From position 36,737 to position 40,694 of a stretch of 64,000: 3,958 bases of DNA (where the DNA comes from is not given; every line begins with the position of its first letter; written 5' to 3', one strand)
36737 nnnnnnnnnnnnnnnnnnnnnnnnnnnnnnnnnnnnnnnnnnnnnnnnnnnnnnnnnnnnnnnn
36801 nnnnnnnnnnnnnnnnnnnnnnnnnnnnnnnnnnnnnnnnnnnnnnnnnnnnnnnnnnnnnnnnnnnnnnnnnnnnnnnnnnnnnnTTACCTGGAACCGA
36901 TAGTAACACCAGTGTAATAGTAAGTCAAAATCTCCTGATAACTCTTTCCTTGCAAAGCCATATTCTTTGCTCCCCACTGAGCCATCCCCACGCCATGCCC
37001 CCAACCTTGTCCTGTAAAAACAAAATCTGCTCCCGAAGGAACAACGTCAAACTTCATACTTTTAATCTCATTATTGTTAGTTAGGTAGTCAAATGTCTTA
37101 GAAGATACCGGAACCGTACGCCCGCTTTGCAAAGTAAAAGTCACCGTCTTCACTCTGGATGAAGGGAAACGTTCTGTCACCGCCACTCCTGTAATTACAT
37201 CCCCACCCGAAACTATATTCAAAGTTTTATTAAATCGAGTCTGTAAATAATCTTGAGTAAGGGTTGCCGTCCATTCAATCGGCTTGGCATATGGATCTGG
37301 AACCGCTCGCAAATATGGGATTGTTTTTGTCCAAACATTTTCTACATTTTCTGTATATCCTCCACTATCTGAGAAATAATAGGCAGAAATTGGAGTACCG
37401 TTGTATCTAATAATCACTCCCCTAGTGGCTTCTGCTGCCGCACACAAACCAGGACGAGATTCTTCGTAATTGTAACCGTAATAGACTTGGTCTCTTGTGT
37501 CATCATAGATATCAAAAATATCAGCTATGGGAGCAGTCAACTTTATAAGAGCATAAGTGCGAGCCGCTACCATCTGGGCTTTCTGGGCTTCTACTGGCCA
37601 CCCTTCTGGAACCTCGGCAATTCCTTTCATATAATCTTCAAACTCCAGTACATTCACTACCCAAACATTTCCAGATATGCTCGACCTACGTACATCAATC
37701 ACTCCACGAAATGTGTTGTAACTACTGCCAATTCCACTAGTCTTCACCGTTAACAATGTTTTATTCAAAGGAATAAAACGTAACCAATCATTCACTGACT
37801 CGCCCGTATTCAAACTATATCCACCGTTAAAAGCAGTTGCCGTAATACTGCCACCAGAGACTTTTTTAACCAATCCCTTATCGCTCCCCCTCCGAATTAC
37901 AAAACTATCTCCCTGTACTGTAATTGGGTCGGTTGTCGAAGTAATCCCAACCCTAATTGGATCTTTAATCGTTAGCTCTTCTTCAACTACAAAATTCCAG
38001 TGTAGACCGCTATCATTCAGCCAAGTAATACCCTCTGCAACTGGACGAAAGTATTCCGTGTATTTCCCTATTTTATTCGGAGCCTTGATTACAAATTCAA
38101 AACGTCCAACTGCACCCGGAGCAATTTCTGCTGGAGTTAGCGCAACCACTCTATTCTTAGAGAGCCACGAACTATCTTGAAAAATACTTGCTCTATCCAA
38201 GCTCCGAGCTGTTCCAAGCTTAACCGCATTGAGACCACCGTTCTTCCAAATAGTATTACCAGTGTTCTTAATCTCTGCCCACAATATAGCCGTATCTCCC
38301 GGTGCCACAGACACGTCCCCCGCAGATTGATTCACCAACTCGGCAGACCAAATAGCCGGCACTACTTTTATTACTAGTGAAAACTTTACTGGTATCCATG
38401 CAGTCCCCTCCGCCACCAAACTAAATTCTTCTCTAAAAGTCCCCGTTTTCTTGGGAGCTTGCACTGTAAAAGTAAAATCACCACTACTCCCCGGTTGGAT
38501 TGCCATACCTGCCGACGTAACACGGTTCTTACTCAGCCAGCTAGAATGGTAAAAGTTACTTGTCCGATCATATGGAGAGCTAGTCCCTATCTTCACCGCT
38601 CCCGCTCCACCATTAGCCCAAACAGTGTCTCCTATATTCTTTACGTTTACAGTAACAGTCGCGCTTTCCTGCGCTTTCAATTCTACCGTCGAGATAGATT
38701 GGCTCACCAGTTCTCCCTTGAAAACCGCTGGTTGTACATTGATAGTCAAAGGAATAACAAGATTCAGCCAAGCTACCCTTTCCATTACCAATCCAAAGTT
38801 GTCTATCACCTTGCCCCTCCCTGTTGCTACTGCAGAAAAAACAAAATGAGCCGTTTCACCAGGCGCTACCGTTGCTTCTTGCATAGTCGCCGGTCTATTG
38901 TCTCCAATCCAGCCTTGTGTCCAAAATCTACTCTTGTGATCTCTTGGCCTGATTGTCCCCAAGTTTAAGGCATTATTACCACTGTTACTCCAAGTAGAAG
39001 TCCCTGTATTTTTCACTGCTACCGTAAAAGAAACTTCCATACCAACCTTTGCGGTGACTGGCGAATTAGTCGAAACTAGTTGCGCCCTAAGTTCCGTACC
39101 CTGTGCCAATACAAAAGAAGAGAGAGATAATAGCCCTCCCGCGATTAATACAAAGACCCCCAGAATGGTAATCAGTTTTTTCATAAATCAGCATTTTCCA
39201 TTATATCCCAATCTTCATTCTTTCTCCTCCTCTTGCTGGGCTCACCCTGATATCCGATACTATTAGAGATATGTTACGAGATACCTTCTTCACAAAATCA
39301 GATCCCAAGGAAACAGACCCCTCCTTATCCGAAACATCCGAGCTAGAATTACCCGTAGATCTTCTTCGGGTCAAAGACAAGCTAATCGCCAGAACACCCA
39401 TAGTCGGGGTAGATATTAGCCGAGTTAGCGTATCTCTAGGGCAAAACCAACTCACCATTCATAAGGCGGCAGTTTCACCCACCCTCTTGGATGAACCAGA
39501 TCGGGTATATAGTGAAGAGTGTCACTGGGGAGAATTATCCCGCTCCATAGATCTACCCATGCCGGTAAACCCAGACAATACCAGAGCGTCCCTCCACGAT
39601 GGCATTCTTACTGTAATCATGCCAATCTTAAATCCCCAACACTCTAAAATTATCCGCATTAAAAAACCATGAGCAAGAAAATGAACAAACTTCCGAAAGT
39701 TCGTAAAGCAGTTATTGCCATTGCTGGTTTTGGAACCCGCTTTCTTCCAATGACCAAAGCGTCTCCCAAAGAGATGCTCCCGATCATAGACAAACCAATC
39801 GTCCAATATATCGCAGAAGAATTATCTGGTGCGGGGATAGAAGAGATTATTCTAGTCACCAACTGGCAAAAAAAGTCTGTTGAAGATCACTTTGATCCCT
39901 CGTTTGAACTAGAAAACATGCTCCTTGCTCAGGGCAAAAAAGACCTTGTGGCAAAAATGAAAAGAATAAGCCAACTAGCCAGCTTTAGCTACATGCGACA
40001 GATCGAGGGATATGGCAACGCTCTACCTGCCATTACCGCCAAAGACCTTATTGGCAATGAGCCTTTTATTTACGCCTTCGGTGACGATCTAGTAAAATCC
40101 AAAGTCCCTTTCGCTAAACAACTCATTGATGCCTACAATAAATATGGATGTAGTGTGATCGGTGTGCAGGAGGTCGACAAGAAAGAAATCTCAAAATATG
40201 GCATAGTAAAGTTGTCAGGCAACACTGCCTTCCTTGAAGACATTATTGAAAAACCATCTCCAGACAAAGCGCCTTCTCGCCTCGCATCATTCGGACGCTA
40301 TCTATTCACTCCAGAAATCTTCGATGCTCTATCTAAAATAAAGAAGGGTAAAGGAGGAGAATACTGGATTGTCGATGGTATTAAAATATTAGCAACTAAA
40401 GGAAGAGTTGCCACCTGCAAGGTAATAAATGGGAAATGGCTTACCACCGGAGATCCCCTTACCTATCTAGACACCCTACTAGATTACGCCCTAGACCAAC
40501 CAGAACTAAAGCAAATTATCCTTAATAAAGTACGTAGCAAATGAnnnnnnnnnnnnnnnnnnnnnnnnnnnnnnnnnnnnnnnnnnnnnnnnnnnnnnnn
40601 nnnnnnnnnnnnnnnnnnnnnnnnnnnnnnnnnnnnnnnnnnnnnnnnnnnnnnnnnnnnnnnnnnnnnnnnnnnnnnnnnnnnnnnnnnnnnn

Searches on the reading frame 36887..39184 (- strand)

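Call 45: search_protein_families(library=pfam, proteins=[window:36887-39184:-], max_evalue=0.001)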
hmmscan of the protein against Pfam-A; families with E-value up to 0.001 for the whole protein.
window:36887-39184:- (765 aa): 2 families
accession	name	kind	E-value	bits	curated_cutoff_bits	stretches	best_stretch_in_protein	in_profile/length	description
PF08486.15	SpoIID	-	7.2e-17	62.2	23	1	505-594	3-97/97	Stage II sporulation protein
PF16158.11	N_BRCA1_IG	-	2.6e-13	50.9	28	2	169-262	8-97/108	Ig-like domain from next to BRCA1 gene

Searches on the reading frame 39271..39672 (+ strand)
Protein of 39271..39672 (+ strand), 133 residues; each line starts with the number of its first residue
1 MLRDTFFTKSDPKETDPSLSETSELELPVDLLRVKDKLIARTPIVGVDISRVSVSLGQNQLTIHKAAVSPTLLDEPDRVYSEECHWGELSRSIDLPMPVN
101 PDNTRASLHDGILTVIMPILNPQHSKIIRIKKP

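Call 53: search_protein_families(library=pfam, proteins=[window:39271-39672:+], max_evalue=0.0001)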
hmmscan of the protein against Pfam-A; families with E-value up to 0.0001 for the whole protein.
window:39271-39672:+ (133 aa): 1 family
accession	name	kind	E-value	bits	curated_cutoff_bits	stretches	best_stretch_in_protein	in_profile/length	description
PF00011.27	HSP20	-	4.1e-07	30.5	20.8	1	46-130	17-101/102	Hsp20/alpha crystallin family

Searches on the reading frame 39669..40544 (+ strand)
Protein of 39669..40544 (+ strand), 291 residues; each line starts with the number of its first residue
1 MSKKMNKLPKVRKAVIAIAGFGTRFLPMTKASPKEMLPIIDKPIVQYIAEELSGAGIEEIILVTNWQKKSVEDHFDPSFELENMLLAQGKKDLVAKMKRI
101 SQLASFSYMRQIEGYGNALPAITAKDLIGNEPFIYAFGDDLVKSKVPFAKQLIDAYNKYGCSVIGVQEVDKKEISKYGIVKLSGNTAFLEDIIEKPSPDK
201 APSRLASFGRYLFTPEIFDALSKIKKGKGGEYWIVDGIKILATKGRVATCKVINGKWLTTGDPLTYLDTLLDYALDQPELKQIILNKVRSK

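Call 53: search_protein_families(library=pfam, proteins=[window:39669-40544:+], max_evalue=0.0001)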
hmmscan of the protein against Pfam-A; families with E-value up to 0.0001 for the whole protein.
window:39669-40544:+ (291 aa): 2 families
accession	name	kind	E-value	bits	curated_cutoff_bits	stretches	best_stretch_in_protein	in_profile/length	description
PF00483.29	NTP_transferase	-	4e-31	108.9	21.2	1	13-272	1-241/245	Nucleotidyl transferase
PF12804.13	NTP_transf_3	-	2.8e-05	24.8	27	1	14-68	1-50/160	MobA-like NTP transferase domain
